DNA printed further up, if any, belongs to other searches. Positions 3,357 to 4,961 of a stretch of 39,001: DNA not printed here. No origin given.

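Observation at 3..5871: Mycobacterial-type decaprenyl-phospho-arabinose (DPA) pathway operon in a Gram-negative LPS locus, extended by three extra tailoring genes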

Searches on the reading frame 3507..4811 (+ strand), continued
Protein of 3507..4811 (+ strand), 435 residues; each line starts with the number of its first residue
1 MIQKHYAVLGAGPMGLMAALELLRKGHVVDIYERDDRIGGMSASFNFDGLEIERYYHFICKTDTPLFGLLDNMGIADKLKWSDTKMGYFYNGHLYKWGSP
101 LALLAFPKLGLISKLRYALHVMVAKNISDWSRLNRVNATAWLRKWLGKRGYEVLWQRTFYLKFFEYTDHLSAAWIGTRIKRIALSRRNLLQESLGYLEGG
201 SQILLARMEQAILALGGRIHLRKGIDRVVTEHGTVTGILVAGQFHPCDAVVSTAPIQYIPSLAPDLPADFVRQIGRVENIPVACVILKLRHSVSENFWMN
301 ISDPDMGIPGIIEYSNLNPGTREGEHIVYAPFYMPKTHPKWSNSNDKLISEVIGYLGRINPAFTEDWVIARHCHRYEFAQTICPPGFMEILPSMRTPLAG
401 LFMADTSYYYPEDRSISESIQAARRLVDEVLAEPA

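Call 90: search_protein_families(library=pfam, proteins=[P0251, P0252, P0282, P0340, P0352, P0372, P0243, P0346], max_evalue=0.0001)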
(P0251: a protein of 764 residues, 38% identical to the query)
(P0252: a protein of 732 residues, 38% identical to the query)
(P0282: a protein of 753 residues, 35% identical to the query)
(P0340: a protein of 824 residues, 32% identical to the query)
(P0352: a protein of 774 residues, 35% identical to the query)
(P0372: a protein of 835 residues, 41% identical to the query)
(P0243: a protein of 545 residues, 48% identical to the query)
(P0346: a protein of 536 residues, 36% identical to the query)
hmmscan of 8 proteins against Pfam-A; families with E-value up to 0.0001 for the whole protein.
P0251 (764 aa): 11 families
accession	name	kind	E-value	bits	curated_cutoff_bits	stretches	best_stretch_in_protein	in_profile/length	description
PF13489.12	Methyltransf_23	-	9.5e-31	107.2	27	1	545-696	7-159/164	Methyltransferase domain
PF01593.30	Amino_oxidase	-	5.5e-28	98.9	19.8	1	12-362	2-366/443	Flavin containing amine oxidoreductase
PF08241.18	Methyltransf_11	-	2.2e-15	57.5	21.2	1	564-653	1-94/95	Methyltransferase domain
PF08242.18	Methyltransf_12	-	1.8e-13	51.4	30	1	564-652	1-98/98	Methyltransferase domain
PF13649.12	Methyltransf_25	-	3.3e-12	47.4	27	1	564-650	2-97/97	Methyltransferase domain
PF13450.12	NAD_binding_8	-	2.8e-11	44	21.9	1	6-64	1-60/68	NAD(P)-binding Rossmann-like domain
PF01266.30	DAO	-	4.9e-11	43.2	27.9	1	4-38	2-36/353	FAD dependent oxidoreductase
PF13847.12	Methyltransf_31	-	6.8e-06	26.3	27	1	563-664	7-119/145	Methyltransferase domain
PF07992.20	Pyr_redox_2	-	1.7e-05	24.8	26.1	0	3-33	2-32/291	Pyridine nucleotide-disulphide oxidoreductase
PF03486.20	HI0933_like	-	2.6e-05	24.3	50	0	4-37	3-36/244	HI0933-like protein Rossmann domain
PF00890.30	FAD_binding_2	-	5.6e-05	22.9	20.4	0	6-41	4-38/414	FAD binding domain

P0252 (732 aa): 13 families
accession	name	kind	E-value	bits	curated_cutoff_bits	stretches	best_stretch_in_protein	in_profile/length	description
PF01593.30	Amino_oxidase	-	1.9e-31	110.2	19.8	1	11-362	1-366/443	Flavin containing amine oxidoreductase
PF13489.12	Methyltransf_23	-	3.8e-27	95.5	27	1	512-674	3-163/164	Methyltransferase domain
PF08241.18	Methyltransf_11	-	3.2e-18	66.6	21.2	1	538-628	1-95/95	Methyltransferase domain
PF13450.12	NAD_binding_8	-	8.8e-15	55.2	21.9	1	6-72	1-68/68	NAD(P)-binding Rossmann-like domain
PF08242.18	Methyltransf_12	-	4.2e-12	47.1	30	1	538-625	1-97/98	Methyltransferase domain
PF01266.30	DAO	-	2.3e-11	44.3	27.9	1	4-42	2-39/353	FAD dependent oxidoreductase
PF13649.12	Methyltransf_25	-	5.9e-11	43.4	27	1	538-624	2-97/97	Methyltransferase domain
PF13847.12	Methyltransf_31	-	3.2e-07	30.6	27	1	533-635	3-116/145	Methyltransferase domain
PF03486.20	HI0933_like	-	2.1e-05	24.6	50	0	3-38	2-36/244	HI0933-like protein Rossmann domain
PF05834.18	Lycopene_cycl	-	2.3e-05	24.1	23.4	0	4-33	2-32/380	Lycopene cyclase protein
PF00890.30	FAD_binding_2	-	5.8e-05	22.9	20.4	1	4-41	2-37/414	FAD binding domain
PF07992.20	Pyr_redox_2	-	5.9e-05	23.1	26.1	0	3-34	2-32/291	Pyridine nucleotide-disulphide oxidoreductase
PF01946.23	Thi4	-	9.1e-05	22.2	26.2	0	4-39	20-55/235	Thi4 family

P0282 (753 aa): 7 families
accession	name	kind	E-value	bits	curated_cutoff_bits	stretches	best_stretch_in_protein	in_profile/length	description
PF01593.30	Amino_oxidase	-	1.2e-24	87.8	19.8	1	319-718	1-419/443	Flavin containing amine oxidoreductase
PF05050.19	Methyltransf_21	-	4e-23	82.8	22.7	1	85-256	1-173/173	Methyltransferase FkbM domain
PF13450.12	NAD_binding_8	-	6.2e-10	39.6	21.9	1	314-381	1-68/68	NAD(P)-binding Rossmann-like domain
PF01266.30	DAO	-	9.2e-10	39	27.9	1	311-351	1-40/353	FAD dependent oxidoreductase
PF12831.13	FAD_oxidored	-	7.6e-07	29.2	27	1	312-354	2-43/416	FAD dependent oxidoreductase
PF07992.20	Pyr_redox_2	-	2.9e-06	27.4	26.1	0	311-345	2-35/291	Pyridine nucleotide-disulphide oxidoreductase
PF03486.20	HI0933_like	-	5.1e-05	23.3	50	0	311-346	2-36/244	HI0933-like protein Rossmann domain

P0340 (824 aa): 11 families
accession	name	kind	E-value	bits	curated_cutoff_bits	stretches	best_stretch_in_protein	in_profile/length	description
PF03706.18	LPG_synthase_TM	-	5.9e-40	138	33.4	1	7-308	1-302/302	Lysylphosphatidylglycerol synthase TM region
PF01593.30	Amino_oxidase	-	7e-35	121.6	19.8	1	385-819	1-438/443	Flavin containing amine oxidoreductase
PF13450.12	NAD_binding_8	-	8.5e-15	55.2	21.9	1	380-447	1-67/68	NAD(P)-binding Rossmann-like domain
PF01266.30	DAO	-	2.4e-14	54.1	27.9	1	377-614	1-185/353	FAD dependent oxidoreductase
PF00070.33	Pyr_redox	-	3.1e-08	34.5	22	1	378-411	2-35/82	Pyridine nucleotide-disulphide oxidoreductase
PF12831.13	FAD_oxidored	-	6.2e-08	32.8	27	1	377-416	1-40/416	FAD dependent oxidoreductase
PF00890.30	FAD_binding_2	-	9.5e-08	32.1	20.4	1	377-414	1-37/414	FAD binding domain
PF07992.20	Pyr_redox_2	-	9.8e-08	32.2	26.1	1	364-411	132-178/291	Pyridine nucleotide-disulphide oxidoreductase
PF01946.23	Thi4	-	1.2e-05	25.1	26.2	1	374-412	16-55/235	Thi4 family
PF03486.20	HI0933_like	-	1.8e-05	24.7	50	0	377-411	2-36/244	HI0933-like protein Rossmann domain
PF01494.25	FAD_binding_3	-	2.4e-05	24.2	22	1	377-407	3-33/349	FAD binding domain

P0352 (774 aa): 6 families
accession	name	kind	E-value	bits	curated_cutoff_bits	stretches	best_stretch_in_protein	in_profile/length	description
PF01593.30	Amino_oxidase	-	1.4e-30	107.4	19.8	1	30-428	3-425/443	Flavin containing amine oxidoreductase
PF00535.33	Glycos_transf_2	-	5.2e-26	92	23.3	1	510-682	1-166/168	Glycosyl transferase family 2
PF13641.12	Glyco_tranf_2_3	-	2.1e-12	48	27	1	509-684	3-175/230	Glycosyltransferase like family 2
PF01266.30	DAO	-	5.5e-11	43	27.9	1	20-54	1-35/353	FAD dependent oxidoreductase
PF13450.12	NAD_binding_8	-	1.2e-09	38.8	21.9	1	23-89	1-68/68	NAD(P)-binding Rossmann-like domain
PF13506.12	Glyco_transf_21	-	6.3e-05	23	21.7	0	588-658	22-93/174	Glycosyl transferase family 21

P0372 (835 aa): 0 families

P0243 (545 aa): 4 families
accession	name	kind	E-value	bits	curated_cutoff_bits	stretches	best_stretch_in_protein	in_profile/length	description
PF01593.30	Amino_oxidase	-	3.8e-27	96.1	19.8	1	61-282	3-230/443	Flavin containing amine oxidoreductase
PF13450.12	NAD_binding_8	-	1.6e-11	44.7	21.9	1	54-119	1-68/68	NAD(P)-binding Rossmann-like domain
PF01266.30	DAO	-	2.1e-09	37.8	27.9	1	52-284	2-179/353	FAD dependent oxidoreductase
PF03486.20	HI0933_like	-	4.3e-05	23.5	50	0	52-85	3-36/244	HI0933-like protein Rossmann domain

P0346 (536 aa): 8 families
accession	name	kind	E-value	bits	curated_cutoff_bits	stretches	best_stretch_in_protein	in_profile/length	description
PF01593.30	Amino_oxidase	-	2.5e-26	93.4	19.8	1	10-302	1-300/443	Flavin containing amine oxidoreductase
PF13450.12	NAD_binding_8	-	2.1e-14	54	21.9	1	5-71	1-68/68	NAD(P)-binding Rossmann-like domain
PF07992.20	Pyr_redox_2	-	7.8e-10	39.1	26.1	1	1-32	1-32/291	Pyridine nucleotide-disulphide oxidoreductase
PF01266.30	DAO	-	9.6e-10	38.9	27.9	1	2-251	1-199/353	FAD dependent oxidoreductase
PF12831.13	FAD_oxidored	-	6.7e-09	36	27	1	3-40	2-39/416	FAD dependent oxidoreductase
PF00890.30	FAD_binding_2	-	6.5e-08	32.6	20.4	1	2-37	1-36/414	FAD binding domain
PF00070.33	Pyr_redox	-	6.4e-07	30.2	22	0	2-36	1-35/82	Pyridine nucleotide-disulphide oxidoreductase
PF03486.20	HI0933_like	-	7e-07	29.4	50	1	2-36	2-36/244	HI0933-like protein Rossmann domain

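Call 91: find_homologous_proteins(query=P0251, max_evalue=1e-30)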
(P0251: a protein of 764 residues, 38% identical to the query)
Query P0251 (764 aa): 389 proteins with E <= 1e-30 among 8000 candidates; the best 120 are listed.
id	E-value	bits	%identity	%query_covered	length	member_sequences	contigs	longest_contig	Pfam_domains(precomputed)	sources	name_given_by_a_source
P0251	0.0e+0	1785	100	100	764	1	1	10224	PF13847.13,PF13489.13,PF01266.31,PF13649.13,PF01593.31,PF13450.13,PF07992.21,PF08241.19,PF08242.19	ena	-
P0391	2.5e-194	666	62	57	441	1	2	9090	PF01266.31,PF01593.31,PF13450.13,PF07992.21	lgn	-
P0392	2.5e-183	629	61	57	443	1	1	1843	PF01266.31,PF01593.31,PF13450.13,PF00890.31,PF07992.21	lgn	-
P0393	2.8e-183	629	62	56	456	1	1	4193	PF01266.31,PF01593.31,PF13450.13,PF00890.31,PF07992.21,PF00070.34,PF03486.21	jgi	-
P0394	7.2e-183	628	61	56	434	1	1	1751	PF01266.31,PF01593.31,PF13450.13,PF00890.31,PF07992.21,PF00070.34,PF03486.21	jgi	jgi:protoporphyrinogen oxidase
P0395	7.4e-183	628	62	56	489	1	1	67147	PF01266.31,PF01593.31,PF13450.13,PF00890.31,PF07992.21,PF03486.21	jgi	jgi:protoporphyrinogen oxidase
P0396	5.7e-181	622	60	57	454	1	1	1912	PF01266.31,PF01593.31,PF13450.13,PF00890.31,PF07992.21,PF00070.34,PF03486.21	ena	-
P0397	8.6e-181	621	61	56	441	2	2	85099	PF01266.31,PF01593.31,PF13450.13,PF00890.31,PF07992.21,PF00070.34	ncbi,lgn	-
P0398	1.1e-180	621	62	57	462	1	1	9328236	PF01266.31,PF01593.31,PF13450.13,PF07992.21,PF03486.21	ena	-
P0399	1.3e-180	620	59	56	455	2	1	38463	PF01266.31,PF01593.31,PF13450.13,PF00890.31,PF07992.21,PF03486.21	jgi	jgi:protoporphyrinogen oxidase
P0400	9.2e-180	618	59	55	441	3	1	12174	PF01266.31,PF01593.31,PF13450.13,PF00890.31,PF07992.21,PF00070.34,PF03486.21,PF12831.14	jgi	-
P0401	2.0e-179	616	62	55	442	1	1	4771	PF01266.31,PF01593.31,PF13450.13,PF00890.31,PF07992.21,PF03486.21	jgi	-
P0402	2.1e-179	616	62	56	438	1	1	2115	PF01266.31,PF01593.31,PF13450.13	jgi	jgi:protoporphyrinogen oxidase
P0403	6.3e-179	615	61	56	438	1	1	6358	PF01266.31,PF01593.31,PF13450.13,PF00890.31,PF07992.21,PF00070.34,PF03486.21,PF01494.26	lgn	-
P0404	7.4e-179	615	60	56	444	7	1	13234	PF01266.31,PF01593.31,PF13450.13,PF00890.31,PF07992.21,PF03486.21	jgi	jgi:protoporphyrinogen oxidase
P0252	3.0e-165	570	39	98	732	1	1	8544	PF13847.13,PF13489.13,PF01266.31,PF13649.13,PF01593.31,PF13450.13,PF05834.19,PF08241.19,PF08242.19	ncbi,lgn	-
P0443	1.6e-164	567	57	57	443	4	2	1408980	PF01266.31,PF01593.31,PF13450.13,PF07992.21,PF03486.21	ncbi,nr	ncbi:MAG TPA: NAD(P)/FAD-dependent oxidoreductase [Thermoanaerobaculia bacterium]|nr:NAD(P)/FAD-depe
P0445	2.5e-162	560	59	54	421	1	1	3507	PF01266.31,PF01593.31,PF13450.13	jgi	jgi:protoporphyrinogen oxidase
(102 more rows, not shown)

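Call 92: find_encoding_contigs(protein=P0251, flank=8000, max_places=2)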
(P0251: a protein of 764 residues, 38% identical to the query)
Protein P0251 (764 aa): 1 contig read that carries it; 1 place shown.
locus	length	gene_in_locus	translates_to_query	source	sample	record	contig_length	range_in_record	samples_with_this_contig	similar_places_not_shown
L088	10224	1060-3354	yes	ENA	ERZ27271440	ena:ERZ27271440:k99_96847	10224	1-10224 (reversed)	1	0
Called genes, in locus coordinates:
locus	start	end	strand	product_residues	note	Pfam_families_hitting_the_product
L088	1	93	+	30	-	?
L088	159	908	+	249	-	PF07719:TPR_2 (faint), PF13428:TPR_14 (faint), PF24575:TPR_Slam (faint), PF00515:TPR_1 (faint), PF13174:TPR_6 (faint), PF13176:TPR_7 (faint), PF13432:TPR_16 (weak), PF14559:TPR_19, +3 more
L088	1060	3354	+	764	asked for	PF01266:DAO (faint), PF01593:Amino_oxidase, PF13450:NAD_binding_8, PF13489:Methyltransf_23, PF08241:Methyltransf_11, PF08242:Methyltransf_12, PF13649:Methyltransf_25, PF13847:Methyltransf_31 (weak), +1 more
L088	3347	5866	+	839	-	PF09586:YfhO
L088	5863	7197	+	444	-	-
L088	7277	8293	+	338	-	PF13385:Laminin_G_3 (weak), PF02210:Laminin_G_2 (weak)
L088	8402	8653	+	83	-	PF22513:FitA-like_RHH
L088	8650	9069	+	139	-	PF01850:PIN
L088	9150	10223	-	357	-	?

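Call 93: find_encoding_contigs(protein=P0252, flank=8000, max_places=2)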
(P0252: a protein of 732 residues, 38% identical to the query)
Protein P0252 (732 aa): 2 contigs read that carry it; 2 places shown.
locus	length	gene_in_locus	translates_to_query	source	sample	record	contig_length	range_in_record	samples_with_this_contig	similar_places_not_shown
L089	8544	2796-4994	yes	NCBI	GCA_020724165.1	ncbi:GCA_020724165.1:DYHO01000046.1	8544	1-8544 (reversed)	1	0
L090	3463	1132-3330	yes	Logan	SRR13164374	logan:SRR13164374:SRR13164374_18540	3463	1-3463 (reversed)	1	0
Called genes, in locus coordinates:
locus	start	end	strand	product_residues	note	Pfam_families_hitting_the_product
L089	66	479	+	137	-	PF04892:VanZ-LLP1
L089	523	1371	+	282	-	-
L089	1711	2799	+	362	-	PF04015:DUF362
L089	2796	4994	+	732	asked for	PF01266:DAO, PF01593:Amino_oxidase, PF13450:NAD_binding_8, PF13489:Methyltransf_23, PF08241:Methyltransf_11, PF08242:Methyltransf_12, PF13649:Methyltransf_25, PF13847:Methyltransf_31 (weak), +1 more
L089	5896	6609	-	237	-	PF13100:OstA_2 (faint), PF03968:LptD_N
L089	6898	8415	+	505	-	PF01406:tRNA-synt_1e (faint), PF01921:tRNA-synt_1f, PF09334:tRNA-synt_1g (faint), PF19269:Anticodon_2 (weak)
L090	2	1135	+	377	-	?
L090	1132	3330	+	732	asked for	PF01266:DAO, PF01593:Amino_oxidase, PF13450:NAD_binding_8, PF13489:Methyltransf_23, PF08241:Methyltransf_11, PF08242:Methyltransf_12, PF13649:Methyltransf_25, PF13847:Methyltransf_31 (weak), +1 more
